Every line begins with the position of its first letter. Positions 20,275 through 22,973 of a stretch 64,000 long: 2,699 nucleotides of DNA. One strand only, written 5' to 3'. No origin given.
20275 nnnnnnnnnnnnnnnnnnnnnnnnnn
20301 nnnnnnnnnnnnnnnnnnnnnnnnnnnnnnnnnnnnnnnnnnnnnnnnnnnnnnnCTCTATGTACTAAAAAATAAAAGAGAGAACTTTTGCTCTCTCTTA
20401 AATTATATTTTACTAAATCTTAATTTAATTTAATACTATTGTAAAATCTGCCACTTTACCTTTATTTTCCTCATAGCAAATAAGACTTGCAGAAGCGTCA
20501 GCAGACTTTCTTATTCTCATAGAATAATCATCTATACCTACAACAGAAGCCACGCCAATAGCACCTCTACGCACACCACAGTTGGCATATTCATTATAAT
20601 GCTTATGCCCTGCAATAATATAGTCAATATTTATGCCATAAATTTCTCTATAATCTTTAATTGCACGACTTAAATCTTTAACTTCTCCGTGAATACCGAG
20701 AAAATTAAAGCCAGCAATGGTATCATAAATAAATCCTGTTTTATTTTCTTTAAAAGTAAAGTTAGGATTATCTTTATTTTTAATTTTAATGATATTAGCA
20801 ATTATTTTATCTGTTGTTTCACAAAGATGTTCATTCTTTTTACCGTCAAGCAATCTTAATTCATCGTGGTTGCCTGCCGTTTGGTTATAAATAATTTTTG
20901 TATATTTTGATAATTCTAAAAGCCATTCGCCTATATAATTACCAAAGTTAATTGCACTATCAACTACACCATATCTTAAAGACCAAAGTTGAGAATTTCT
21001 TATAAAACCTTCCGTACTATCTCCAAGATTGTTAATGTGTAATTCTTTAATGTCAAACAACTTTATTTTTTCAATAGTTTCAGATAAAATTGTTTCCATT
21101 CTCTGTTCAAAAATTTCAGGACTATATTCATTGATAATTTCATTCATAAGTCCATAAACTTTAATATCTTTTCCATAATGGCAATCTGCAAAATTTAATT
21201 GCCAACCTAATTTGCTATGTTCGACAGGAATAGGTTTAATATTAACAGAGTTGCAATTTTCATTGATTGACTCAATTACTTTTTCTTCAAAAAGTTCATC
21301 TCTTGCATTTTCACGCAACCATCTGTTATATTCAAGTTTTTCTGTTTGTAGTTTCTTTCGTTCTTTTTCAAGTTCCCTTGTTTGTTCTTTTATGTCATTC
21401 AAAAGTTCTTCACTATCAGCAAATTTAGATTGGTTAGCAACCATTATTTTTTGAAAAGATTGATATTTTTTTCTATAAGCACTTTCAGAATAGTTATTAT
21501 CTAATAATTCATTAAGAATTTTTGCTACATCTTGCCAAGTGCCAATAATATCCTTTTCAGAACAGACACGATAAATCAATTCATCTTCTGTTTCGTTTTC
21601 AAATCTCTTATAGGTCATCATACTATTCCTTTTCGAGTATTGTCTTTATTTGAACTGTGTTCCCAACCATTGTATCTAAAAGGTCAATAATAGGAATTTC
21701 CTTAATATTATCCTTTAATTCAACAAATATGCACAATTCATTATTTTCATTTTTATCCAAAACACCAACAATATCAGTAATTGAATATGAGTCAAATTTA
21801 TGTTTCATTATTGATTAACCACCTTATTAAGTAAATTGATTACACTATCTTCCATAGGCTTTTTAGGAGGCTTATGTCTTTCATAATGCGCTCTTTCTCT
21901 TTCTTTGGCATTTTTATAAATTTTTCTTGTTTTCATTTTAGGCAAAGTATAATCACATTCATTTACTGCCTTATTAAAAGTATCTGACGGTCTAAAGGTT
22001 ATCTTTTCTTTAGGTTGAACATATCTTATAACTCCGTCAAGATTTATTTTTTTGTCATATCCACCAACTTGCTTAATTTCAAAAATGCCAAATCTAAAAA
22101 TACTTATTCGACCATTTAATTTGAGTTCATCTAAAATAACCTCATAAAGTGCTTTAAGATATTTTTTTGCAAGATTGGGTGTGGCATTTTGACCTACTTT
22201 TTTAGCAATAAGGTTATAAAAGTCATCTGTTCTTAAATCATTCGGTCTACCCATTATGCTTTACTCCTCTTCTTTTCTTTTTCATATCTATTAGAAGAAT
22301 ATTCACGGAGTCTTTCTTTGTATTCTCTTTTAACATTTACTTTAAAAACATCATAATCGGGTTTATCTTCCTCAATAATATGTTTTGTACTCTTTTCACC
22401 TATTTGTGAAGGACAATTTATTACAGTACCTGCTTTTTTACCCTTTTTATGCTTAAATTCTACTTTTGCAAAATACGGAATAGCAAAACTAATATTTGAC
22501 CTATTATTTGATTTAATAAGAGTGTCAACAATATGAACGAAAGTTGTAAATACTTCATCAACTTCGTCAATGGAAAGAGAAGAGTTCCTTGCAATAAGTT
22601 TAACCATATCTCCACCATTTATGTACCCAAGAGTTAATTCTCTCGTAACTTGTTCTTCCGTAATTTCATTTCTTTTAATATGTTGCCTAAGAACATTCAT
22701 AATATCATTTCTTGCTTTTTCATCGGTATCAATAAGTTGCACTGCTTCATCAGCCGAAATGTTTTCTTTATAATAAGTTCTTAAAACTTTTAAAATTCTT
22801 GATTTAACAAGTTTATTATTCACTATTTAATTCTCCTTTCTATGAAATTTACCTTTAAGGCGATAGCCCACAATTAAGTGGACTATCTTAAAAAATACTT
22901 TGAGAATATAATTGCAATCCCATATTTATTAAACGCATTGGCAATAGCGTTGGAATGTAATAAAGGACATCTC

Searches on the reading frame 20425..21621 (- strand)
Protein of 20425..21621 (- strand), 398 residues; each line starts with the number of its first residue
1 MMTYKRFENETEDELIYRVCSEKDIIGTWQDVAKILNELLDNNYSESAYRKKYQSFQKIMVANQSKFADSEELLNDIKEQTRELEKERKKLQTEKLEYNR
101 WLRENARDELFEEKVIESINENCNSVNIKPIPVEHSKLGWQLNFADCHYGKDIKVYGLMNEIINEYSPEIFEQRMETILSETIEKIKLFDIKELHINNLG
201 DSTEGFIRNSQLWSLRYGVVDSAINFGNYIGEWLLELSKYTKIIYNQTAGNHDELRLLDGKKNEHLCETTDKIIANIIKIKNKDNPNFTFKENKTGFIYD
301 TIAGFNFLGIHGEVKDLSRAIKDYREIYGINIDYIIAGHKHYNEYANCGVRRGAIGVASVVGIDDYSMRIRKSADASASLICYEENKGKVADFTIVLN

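Call 18: search_protein_families(library=phrogs, proteins=[window:20425-21621:-], max_evalue=0.001)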
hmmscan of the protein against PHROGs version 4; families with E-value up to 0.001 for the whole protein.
window:20425-21621:- (398 aa): 2 families
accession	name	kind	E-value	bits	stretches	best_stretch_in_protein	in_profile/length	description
phrog_284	-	DNA, RNA and nucleotide metabolism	9.1e-55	187.2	1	28-397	21-394/398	exonuclease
phrog_704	-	DNA, RNA and nucleotide metabolism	1.3e-08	35.4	1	13-397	6-386/390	DNA repair exonuclease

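Call 119: search_protein_families(library=pfam, proteins=[window:20425-21621:-], max_evalue=0.01)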
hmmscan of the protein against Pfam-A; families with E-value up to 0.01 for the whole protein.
window:20425-21621:- (398 aa): 1 family
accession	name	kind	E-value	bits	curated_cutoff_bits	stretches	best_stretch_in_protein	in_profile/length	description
PF09935.14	DUF2167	-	0.0096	15.6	25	0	65-105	76-116/238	Protein of unknown function (DUF2167)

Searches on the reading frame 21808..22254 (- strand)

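Call 119: search_protein_families(library=pfam, proteins=[window:21808-22254:-], max_evalue=0.01)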
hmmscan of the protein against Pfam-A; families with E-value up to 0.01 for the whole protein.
window:21808-22254:- (148 aa): 1 family
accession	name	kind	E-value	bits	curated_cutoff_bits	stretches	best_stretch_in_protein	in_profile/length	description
PF00216.26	Bac_DNA_binding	-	9.2e-09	35.9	22.4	1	10-98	4-90/90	Bacterial DNA-binding protein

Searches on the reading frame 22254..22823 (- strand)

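Call 119: search_protein_families(library=pfam, proteins=[window:22254-22823:-], max_evalue=0.01)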
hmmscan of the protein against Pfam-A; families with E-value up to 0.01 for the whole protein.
window:22254-22823:- (189 aa): 1 family
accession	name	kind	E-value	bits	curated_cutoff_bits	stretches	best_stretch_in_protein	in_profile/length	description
PF00216.26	Bac_DNA_binding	-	0.002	18.7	22.4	1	72-131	5-60/90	Bacterial DNA-binding protein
